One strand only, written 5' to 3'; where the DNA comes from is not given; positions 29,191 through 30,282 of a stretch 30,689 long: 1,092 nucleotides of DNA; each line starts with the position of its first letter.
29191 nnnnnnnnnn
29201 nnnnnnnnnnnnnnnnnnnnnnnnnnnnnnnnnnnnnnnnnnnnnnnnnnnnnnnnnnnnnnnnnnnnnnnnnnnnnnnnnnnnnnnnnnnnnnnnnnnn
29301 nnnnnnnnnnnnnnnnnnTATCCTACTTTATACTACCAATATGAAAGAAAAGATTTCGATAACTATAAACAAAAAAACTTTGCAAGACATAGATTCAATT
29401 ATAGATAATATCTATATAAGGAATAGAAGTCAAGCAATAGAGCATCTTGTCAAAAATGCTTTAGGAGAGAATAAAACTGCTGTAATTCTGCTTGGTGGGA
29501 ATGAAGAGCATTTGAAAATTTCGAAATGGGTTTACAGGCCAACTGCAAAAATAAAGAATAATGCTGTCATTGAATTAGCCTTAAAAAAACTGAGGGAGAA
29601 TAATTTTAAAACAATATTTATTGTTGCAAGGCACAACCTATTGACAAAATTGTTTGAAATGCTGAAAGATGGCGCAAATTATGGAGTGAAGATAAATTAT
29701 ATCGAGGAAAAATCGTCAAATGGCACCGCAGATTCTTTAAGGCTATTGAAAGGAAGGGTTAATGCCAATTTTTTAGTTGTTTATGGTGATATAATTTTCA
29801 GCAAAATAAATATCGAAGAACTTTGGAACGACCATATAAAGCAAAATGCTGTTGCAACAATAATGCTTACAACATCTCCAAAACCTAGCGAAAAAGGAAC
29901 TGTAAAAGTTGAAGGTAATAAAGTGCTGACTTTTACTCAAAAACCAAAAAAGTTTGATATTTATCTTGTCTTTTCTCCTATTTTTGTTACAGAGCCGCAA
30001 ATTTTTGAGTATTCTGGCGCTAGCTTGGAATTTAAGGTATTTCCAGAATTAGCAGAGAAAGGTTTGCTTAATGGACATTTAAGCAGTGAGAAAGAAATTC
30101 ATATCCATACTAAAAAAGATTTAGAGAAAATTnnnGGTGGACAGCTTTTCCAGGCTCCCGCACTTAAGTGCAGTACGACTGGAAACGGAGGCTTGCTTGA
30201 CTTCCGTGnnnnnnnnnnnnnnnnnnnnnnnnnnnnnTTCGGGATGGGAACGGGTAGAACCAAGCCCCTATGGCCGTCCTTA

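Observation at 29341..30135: RHH DNA-binding domain fused to a nucleotidyltransferase pseudoenzyme: candidate nucleotide-sugar-sensing regulator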

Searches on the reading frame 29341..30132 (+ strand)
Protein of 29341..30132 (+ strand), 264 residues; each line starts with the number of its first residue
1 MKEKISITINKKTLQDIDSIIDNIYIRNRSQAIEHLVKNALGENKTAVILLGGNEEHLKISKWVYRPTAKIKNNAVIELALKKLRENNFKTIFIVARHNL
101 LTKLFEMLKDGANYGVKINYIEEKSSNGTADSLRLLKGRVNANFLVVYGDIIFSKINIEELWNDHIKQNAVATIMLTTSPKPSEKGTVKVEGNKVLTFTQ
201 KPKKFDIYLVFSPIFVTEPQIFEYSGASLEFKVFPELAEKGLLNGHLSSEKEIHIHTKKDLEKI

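Call 3: search_protein_families(library=pfam, proteins=[window:29341-30132:+], max_evalue=0.1)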
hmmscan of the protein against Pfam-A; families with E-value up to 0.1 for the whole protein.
window:29341-30132:+ (264 aa): 3 families
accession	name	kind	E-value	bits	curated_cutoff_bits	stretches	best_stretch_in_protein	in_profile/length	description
PF00483.29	NTP_transferase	-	1.6e-21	77.5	21.2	1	47-225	2-188/245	Nucleotidyl transferase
PF12804.13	NTP_transf_3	-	0.00063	20.4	27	1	48-171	2-117/160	MobA-like NTP transferase domain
PF13157.11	Enas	-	0.024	15.1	22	1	160-199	31-71/112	Endospore appendages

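Call 4: search_protein_families(library=ncbifam, proteins=[window:29341-30132:+], max_evalue=0.1)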
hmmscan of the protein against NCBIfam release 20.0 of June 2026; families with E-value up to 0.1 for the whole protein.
window:29341-30132:+ (264 aa): 20 families
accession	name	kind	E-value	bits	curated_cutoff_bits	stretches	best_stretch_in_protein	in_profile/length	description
TIGR03992.1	Arch_glmU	subfamily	3.7e-20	72.2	292.1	1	47-224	3-175/393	bifunctional sugar-1-phosphate nucleotidylyltransferase/acetyltransferase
NF045761.1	NAMPUrTaseMurU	equivalog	3.8e-16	59.6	250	1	47-250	3-209/226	N-acetylmuramate alpha-1-phosphate uridylyltransferase MurU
TIGR01208.1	rmlA_long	equivalog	1.1e-14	54.1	320.25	1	48-223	3-180/353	glucose-1-phosphate thymidylyltransferase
NF041173.1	Sug_nt_acttase_Thmprot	equivalog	9.8e-14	51.1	600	1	47-224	3-175/405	bifunctional sugar-1-phosphate nucleotidylyltransferase/acetyltransferase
NF052502.1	man1P_GTase_Rv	exception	1.3e-13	50.5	440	1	47-247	3-209/352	mannose-1-phosphate guanylyltransferase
NF041313.1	UDPGP_AglF_Halo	equivalog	3.2e-10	39.9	400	1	69-223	26-180/234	UTP--glucose-1-phosphate uridylyltransferase AglF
TIGR02623.1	G1P_cyt_trans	equivalog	4.9e-09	36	300.25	1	121-243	98-220/255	glucose-1-phosphate cytidylyltransferase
TIGR01207.1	rmlA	equivalog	6.9e-09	35.2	360.65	1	49-220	4-178/286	glucose-1-phosphate thymidylyltransferase RfbA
NF049965.1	GlMnHpPGnyltfHddC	equivalog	1.9e-07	30.9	300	1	46-224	2-174/221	D-glycero-D-manno-heptose 1-phosphate guanosyltransferase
NF041135.1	IPPtranDIPPsyn_Thcocales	equivalog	2.6e-07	30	580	1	46-227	2-172/419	bifunctional L-myo-inositol-1-phosphate cytidylyltransferase/CDP-L-myo-inositol myo-inositolphosphotransferase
NF012024.0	PRK15480.1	equivalog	1.7e-05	24.1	588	1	47-203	6-165/292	glucose-1-phosphate thymidylyltransferase RfbA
NF010934.1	PRK14354.1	equivalog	0.00028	19.5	450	1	47-188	2-138/447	bifunctional UDP-N-acetylglucosamine diphosphorylase/glucosamine-1-phosphate N-acetyltransferase GlmU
NF010937.0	PRK14357.1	equivalog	0.00039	19.4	658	1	125-195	71-144/448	bifunctional UDP-N-acetylglucosamine diphosphorylase/glucosamine-1-phosphate N-acetyltransferase GlmU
NF001947.0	PRK00725.1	subfamily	0.00053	18.9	470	1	36-204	8-195/426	glucose-1-phosphate adenylyltransferase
NF003381.0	PRK04460.1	equivalog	0.00073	19.6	105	1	4-45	6-47/139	nickel-responsive transcriptional regulator NikR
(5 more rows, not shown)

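Call 5: find_homologous_proteins(query=window:29341-30132:+)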
Query window:29341-30132:+ (264 aa): 839 proteins with E <= 0.001 among 1734 candidates; the best 120 are listed. Only proteins of 145 to 462 residues were searched: fused or split forms outside these lengths cannot appear, so this answer is no evidence that the protein stands alone or is whole; find_related_loci, which searches DNA, has no such limit.
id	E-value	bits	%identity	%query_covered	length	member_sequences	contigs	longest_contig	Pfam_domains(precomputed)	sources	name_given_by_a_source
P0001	1.8e-165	566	100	100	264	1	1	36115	PF00483.30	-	-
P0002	2.0e-154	530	74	100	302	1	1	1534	PF00483.30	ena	-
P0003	1.8e-150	517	89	100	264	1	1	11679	PF00483.30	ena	-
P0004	2.1e-149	514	89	100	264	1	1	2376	PF00483.30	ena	-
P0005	2.4e-149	513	90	100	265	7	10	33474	PF00483.30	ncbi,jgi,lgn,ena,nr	ncbi:hypothetical protein J4448_06095 [Candidatus Woesearchaeota archaeon]|nr:hypothetical protein [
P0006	3.3e-149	513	90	100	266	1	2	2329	PF00483.30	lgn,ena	-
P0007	4.9e-149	512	89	100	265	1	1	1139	PF00483.30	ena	-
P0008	7.4e-149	512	89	100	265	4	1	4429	PF00483.30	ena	-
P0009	1.6e-148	511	90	100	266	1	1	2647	PF00483.30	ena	-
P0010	2.0e-148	510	89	100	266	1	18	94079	PF00483.30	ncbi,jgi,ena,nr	ncbi:hypothetical protein J4234_04355 [Candidatus Woesearchaeota archaeon]|nr:hypothetical protein [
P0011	3.4e-147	506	88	100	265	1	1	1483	PF00483.30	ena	-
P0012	4.1e-147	506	89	100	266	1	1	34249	PF00483.30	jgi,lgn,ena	-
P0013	6.9e-147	505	87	100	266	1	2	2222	PF00483.30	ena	-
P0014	1.6e-146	504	89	100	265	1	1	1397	PF00483.30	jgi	jgi:NDP-sugar pyrophosphorylase family protein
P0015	1.8e-146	504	88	100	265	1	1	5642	PF00483.30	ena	-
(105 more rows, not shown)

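Call 11: search_solved_structures(query=window:29341-30132:+, max_evalue=0.01, show_alignments=3)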
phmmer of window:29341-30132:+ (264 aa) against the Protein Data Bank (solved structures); distinct sequences matched with E-value up to 0.01: 21.
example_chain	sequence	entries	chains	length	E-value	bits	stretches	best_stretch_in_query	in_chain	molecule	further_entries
3hl3_A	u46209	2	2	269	2.3e-09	40.1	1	47-225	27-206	Glucose-1-phosphate thymidylyltransferase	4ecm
8x7s_B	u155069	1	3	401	3.4e-08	36.3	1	42-241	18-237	UTP--glucose-1-phosphate uridylyltransferase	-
7x8j_A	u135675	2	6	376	3.8e-06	29.6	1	47-239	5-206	Mannose-1-phosphate guanylyltransferase 1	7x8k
8yre_D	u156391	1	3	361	4.3e-06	29.4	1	47-239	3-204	Mannose-1-phosphate guanylyltransferase 1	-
4ho0_A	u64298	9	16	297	0.00027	23.5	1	48-205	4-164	Glucose-1-phosphate thymidylyltransferase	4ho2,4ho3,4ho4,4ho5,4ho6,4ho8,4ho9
3zlk_A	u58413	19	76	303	0.00028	23.5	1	43-216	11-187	GLUCOSE-1-PHOSPHATE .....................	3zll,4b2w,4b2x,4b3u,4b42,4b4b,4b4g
1lvw_A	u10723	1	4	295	0.00029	23.4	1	46-223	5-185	glucose-1-phosphate thymidylyltransferase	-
4arw_A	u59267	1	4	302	0.0004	22.9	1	46-216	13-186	GLUCOSE-1-PHOSPHATE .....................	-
1fxo_A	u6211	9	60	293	0.00057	22.4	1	47-216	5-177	GLUCOSE-1-PHOSPHATE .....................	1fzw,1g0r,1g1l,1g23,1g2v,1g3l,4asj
1h5s_D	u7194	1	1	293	0.0008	22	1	47-203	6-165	Glucose-1-phosphate thymidylyltransferase 1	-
1mc3_A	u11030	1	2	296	0.00095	21.7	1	45-225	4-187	GLUCOSE-1-PHOSPHATE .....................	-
1mp3_A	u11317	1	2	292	0.0014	21.1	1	46-203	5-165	GLUCOSE-1-PHOSPHATE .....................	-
1h5r_A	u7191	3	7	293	0.0022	20.5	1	47-203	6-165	GLUCOSE-1-PHOSPHATE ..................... | Glucose-1-phosphate thymidylyltransferase 1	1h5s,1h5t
1h5r_B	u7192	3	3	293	0.0022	20.5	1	47-203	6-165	GLUCOSE-1-PHOSPHATE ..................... | Glucose-1-phosphate thymidylyltransferase 1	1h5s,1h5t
1h5s_A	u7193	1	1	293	0.0022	20.5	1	47-203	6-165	Glucose-1-phosphate thymidylyltransferase 1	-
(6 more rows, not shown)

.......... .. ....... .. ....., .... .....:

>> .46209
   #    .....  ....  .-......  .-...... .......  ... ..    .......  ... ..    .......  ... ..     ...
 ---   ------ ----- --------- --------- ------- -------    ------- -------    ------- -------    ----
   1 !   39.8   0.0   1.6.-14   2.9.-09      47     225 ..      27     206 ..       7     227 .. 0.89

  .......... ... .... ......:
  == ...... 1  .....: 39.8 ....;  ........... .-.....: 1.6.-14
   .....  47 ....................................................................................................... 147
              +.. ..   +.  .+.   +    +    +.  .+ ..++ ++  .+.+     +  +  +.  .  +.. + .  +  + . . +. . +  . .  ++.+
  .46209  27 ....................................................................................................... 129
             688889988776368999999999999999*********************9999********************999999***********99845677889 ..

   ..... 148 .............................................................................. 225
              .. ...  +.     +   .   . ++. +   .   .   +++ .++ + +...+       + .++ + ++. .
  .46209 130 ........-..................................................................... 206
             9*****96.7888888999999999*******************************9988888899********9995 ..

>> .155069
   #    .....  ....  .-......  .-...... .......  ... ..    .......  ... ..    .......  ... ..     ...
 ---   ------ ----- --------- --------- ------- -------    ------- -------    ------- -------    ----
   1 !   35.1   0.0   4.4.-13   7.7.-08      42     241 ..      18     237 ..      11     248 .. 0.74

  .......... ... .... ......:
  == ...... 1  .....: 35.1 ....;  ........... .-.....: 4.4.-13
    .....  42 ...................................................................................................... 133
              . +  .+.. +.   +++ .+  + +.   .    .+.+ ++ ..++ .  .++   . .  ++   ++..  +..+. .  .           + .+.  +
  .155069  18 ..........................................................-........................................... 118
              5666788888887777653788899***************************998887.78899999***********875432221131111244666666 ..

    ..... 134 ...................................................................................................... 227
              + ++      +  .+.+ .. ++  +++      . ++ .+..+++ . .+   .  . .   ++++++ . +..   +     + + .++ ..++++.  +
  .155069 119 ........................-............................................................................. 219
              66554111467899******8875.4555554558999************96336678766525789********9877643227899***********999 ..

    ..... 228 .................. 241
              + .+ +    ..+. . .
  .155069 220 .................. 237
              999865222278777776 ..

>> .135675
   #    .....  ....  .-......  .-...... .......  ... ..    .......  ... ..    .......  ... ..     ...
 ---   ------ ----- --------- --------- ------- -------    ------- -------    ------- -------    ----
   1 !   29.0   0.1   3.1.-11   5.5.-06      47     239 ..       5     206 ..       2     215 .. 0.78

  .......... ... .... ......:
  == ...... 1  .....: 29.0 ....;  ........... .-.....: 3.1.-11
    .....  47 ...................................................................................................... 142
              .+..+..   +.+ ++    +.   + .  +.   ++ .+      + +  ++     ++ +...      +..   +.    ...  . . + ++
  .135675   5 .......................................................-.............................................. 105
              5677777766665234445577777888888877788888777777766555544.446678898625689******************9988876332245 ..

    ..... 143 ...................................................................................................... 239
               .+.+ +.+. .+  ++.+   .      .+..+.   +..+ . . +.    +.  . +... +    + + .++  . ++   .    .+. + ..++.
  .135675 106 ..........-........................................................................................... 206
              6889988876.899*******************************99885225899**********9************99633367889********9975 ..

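Call 16: search_protein_representatives(protein=window:29341-30132:+)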
Query: 264 residues. Proteins with E-value up to 0.001 (for the whole library): 5333; up to 1e-10: 814; up to 1e-30: 57. The best 150 are listed.
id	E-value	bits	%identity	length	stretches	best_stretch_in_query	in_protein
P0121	4.0e-80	284.9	50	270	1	1-261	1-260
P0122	1.3e-74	266.9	48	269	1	2-263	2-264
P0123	5.4e-71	255.1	49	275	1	1-263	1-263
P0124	1.3e-68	247.3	47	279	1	1-264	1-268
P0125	2.6e-66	239.8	46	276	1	2-263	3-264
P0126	6.3e-66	238.5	58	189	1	83-262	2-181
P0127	1.4e-65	237.4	62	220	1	1-185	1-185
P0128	7.6e-63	228.4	45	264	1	1-249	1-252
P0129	6.9e-58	212.1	68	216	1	1-151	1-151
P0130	5.9e-57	209.1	64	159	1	2-157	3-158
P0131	6.2e-53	195.9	42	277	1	3-264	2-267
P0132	6.8e-53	195.8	42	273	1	1-263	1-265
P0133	8.8e-51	188.9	40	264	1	1-264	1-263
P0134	3.4e-49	183.7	38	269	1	1-263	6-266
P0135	6.3e-47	176.2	69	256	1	146-263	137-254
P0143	5.7e-37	143.6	35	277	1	2-261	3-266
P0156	1.1e-33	132.9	35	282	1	2-246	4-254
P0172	3.7e-31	124.6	33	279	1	1-251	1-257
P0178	1.9e-30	122.3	34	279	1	1-249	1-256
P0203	8.3e-27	110.4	30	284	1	1-249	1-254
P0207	1.3e-26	109.8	33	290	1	3-256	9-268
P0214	4.8e-26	107.9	33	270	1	1-260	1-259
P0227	5.5e-25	104.4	32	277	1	2-261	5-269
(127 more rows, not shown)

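Call 38: predict_structure(alignment_id=A1)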
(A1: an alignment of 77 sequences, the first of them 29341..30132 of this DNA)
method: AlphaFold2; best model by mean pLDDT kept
length: 264 residues; sequences in the alignment: 77
mean_pLDDT: 93.5   pTM: 0.85
mean pLDDT of the five models: 93.5, 93.4, 93.2, 93.2, 93.0
residues with pLDDT >= 90: 212; 70-90: 48; 50-70: 4; < 50: 0
segments of 3 or more residues with pLDDT < 50: none
pLDDT, mean of each block of 10 residues (from residue 1): 85 89 87 80 87 91 94 95 96 97 98 97 94 96 95 95 92 97 96 97 95 97 96 98 97 91 88
secondary structure, 60 per line:
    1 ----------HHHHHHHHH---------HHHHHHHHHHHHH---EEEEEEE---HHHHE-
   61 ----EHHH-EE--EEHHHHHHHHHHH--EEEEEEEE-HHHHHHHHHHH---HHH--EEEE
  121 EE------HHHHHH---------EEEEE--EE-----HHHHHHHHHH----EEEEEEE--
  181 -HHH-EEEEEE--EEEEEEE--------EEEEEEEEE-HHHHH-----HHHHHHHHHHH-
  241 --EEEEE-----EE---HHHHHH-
elements in order: H11-19 H29-41 E45-51 H55-58 H76-86 E89-96 H98-108 E117-122 H129-134 E144-148 H158-167 E172-178 E186-191 E194-200 E209-217 H219-223 H229-239 E243-247 H258-263

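Call 45: fold_search(model_id=the predicted structure, library=pdb)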
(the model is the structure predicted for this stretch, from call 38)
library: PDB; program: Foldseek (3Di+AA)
matches with E <= 10: 500; with E <= 0.001: 500
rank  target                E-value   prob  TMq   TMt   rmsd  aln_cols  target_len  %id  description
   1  4ecm                  4.7e-19  1.00  0.74  0.79   2.9       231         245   21  2.3 Angstrom Crystal Structure of a Glucose-1-phosphate Thymidylyltransferase from Bacillus anthracis in Complex with Th (released 2012-04-04)
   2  8x7s_B                6.5e-19  1.00  0.75  0.52   2.3       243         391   22  Crystal structure of tlr0611 (released 2024-11-27)
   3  8x7s_A                2.2e-18  1.00  0.76  0.53   2.4       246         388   22  Crystal structure of tlr0611 (released 2024-11-27)
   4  7x8k_A                6.4e-18  1.00  0.69  0.51   3.6       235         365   19  Arabidopsis GDP-D-mannose pyrophosphorylase (VTC1) structure (product-bound) (released 2022-05-18)
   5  7x8k_B                7.3e-18  1.00  0.72  0.53   3.2       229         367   19  Arabidopsis GDP-D-mannose pyrophosphorylase (VTC1) structure (product-bound) (released 2022-05-18)
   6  3hl3_A                8.8e-18  1.00  0.75  0.80   2.4       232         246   21  2.76 Angstrom Crystal Structure of a Putative Glucose-1-Phosphate Thymidylyltransferase from Bacillus anthracis in Com (released 2009-06-09)
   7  7x8j_A                8.8e-18  1.00  0.72  0.54   2.7       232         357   22  Arabidopsis GDP-D-mannose pyrophosphorylase (VTC1) structure (unliganded) (released 2022-05-18)
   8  5ify_A                1.2e-17  1.00  0.73  0.66   3.0       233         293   18  Crystal structure of Glucose-1-phosphate thymidylyltransferase from Burkholderia vietnamiensis in complex with 2 -Deox (released 2016-03-09)
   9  7d74_G                1.7e-17  1.00  0.73  0.54   2.6       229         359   21  Cryo-EM structure of GMPPA/GMPPB complex bound to GTP (state II) (released 2021-05-19)
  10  1fxo_B                2.0e-17  1.00  0.73  0.66   2.9       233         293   18  THE STRUCTURAL BASIS OF THE CATALYTIC MECHANISM AND REGULATION OF GLUCOSE-1-PHOSPHATE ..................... (RMLA). TM (released 2000-12-27)
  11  4y7t                  2.0e-17  1.00  0.68  0.81   2.8       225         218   21  Structural analysis of MurU (released 2015-03-18)
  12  4hoc_B                2.6e-17  1.00  0.73  0.67   2.9       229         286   20  Crystal structure of glucose 1-phosphate thymidylyltransferase from Aneurinibacillus thermoaerophilus complexed with U (released 2013-10-23)
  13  4ho4_A                3.1e-17  1.00  0.73  0.67   2.9       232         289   19  Crystal structure of glucose 1-phosphate thymidylyltransferase from Aneurinibacillus thermoaerophilus complexed with t (released 2013-10-23)
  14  8x7s_C                3.1e-17  1.00  0.75  0.53   2.4       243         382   21  Crystal structure of tlr0611 (released 2024-11-27)
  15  8yre_D                3.8e-17  1.00  0.71  0.53   2.9       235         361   18  Crystal structure of Arabidopsis VTC1-KJC2 (released 2025-04-02)
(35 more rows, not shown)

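Call 56: list_cluster_members(proteins=[P0121, P0128, P0143, P0156, P0172, P0178, P0203, P0207, P0214, P0227])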
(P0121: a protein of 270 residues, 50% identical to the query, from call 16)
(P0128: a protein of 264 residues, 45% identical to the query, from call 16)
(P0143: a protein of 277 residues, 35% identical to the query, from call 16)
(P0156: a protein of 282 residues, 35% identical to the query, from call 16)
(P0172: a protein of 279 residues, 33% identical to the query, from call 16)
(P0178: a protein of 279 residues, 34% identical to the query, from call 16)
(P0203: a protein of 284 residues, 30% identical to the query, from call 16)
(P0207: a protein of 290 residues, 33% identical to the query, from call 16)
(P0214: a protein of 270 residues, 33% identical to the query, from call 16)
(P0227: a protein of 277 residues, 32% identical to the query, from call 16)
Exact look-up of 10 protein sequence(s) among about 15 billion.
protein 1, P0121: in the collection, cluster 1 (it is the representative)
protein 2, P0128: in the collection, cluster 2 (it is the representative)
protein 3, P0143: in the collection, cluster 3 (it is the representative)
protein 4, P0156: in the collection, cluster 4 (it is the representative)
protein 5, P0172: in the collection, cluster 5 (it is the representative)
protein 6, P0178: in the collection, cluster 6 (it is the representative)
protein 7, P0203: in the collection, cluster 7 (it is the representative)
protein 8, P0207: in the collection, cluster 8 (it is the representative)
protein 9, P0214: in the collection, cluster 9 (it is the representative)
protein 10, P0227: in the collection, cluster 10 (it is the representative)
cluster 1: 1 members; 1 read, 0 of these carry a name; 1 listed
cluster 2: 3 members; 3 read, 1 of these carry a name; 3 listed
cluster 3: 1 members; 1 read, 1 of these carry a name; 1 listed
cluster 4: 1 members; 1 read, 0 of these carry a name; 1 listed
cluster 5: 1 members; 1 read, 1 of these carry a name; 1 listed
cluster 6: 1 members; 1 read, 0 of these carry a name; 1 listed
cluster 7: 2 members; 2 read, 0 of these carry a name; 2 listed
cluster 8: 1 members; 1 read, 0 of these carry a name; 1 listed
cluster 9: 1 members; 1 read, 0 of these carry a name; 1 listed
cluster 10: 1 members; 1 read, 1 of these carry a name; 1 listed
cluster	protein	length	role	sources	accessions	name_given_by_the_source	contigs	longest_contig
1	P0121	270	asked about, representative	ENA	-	-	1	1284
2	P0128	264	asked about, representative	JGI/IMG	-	-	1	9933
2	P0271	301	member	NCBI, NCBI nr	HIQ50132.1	MAG TPA: hypothetical protein EYH56_02970 [Nanoarchaeota archaeon] | hypothetical protein [Nanoarchaeota archaeon]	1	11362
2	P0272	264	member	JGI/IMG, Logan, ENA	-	-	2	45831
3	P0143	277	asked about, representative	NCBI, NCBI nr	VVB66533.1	UTP--glucose-1-phosphate uridylyltransferase AglF [Candidatus Gugararchaeum ...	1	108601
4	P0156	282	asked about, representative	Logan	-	-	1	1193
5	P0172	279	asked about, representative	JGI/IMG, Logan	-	NDP-sugar pyrophosphorylase family protein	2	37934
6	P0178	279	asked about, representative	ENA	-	-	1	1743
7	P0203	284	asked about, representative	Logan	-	-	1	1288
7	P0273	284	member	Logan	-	-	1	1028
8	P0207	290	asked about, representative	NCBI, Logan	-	-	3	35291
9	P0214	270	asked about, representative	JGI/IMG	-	-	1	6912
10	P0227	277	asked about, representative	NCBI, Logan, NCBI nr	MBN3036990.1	MAG: NTP transferase domain-containing protein [Candidatus Diapherotrites archaeon] | NTP transferase domain-containing protein [Candidatus Diapherotrites archaeon]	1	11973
